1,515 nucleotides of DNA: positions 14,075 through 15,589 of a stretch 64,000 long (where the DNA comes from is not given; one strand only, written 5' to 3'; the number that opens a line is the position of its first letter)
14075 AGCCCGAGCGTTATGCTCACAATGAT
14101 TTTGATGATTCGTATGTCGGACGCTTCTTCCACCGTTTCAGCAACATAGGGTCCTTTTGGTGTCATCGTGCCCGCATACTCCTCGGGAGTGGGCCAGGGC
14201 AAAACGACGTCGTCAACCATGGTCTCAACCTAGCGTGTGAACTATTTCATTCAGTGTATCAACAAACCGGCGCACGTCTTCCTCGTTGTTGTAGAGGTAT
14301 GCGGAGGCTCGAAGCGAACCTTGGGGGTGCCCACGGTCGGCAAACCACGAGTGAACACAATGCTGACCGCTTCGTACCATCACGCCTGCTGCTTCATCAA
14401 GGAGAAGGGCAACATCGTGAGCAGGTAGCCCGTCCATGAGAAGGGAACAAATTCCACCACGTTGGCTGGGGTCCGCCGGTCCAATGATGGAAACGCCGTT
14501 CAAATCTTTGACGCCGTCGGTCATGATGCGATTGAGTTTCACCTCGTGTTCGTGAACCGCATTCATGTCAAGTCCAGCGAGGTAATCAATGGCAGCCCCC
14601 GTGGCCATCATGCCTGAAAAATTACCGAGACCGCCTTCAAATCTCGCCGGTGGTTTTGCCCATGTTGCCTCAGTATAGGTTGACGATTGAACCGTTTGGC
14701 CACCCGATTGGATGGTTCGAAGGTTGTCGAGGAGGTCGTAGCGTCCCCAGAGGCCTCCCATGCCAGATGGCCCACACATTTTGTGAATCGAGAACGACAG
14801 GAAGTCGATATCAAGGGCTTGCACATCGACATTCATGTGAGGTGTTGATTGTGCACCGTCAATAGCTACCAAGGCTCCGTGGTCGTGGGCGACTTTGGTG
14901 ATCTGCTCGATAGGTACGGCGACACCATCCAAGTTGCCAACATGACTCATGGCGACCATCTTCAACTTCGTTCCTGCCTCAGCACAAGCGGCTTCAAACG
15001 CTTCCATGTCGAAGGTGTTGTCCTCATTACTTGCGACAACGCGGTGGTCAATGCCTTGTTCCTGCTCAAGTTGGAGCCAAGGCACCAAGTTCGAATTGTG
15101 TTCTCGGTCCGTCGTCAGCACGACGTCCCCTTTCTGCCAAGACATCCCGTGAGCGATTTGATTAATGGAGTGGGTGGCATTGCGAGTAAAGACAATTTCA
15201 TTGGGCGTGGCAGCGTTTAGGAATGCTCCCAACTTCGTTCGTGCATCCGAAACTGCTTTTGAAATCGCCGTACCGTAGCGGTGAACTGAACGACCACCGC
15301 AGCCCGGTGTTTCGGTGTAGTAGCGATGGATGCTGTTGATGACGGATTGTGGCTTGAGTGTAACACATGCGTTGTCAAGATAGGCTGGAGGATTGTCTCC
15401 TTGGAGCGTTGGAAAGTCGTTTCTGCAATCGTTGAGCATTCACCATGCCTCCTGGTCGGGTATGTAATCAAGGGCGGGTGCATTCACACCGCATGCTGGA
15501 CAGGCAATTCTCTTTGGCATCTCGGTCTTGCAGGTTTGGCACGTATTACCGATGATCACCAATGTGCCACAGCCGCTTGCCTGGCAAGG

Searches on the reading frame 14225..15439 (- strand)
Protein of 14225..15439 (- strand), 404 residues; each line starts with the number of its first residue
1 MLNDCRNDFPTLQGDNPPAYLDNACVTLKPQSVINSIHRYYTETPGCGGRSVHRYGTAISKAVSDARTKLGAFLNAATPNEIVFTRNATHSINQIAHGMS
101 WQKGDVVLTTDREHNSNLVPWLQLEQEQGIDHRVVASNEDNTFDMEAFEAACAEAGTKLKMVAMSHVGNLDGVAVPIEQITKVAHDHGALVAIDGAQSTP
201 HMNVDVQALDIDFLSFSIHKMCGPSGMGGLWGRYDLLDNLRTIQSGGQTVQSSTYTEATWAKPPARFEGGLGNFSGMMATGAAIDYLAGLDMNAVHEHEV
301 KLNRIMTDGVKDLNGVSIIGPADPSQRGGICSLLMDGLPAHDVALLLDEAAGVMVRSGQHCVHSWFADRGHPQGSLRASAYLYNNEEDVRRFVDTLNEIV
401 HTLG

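Call 67: search_protein_families(library=pfam, proteins=[window:14225-15439:-], max_evalue=0.00001)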
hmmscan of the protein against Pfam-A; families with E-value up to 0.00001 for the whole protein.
window:14225-15439:- (404 aa): 2 families
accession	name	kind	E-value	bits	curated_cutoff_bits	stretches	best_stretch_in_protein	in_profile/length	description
PF00266.25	Aminotran_5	-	9.3e-105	351.1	21.5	1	20-392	2-371/371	Aminotransferase class-V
PF00155.27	Aminotran_1_2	-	2.9e-06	27.2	19.7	1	51-196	34-187/361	Aminotransferase class I and II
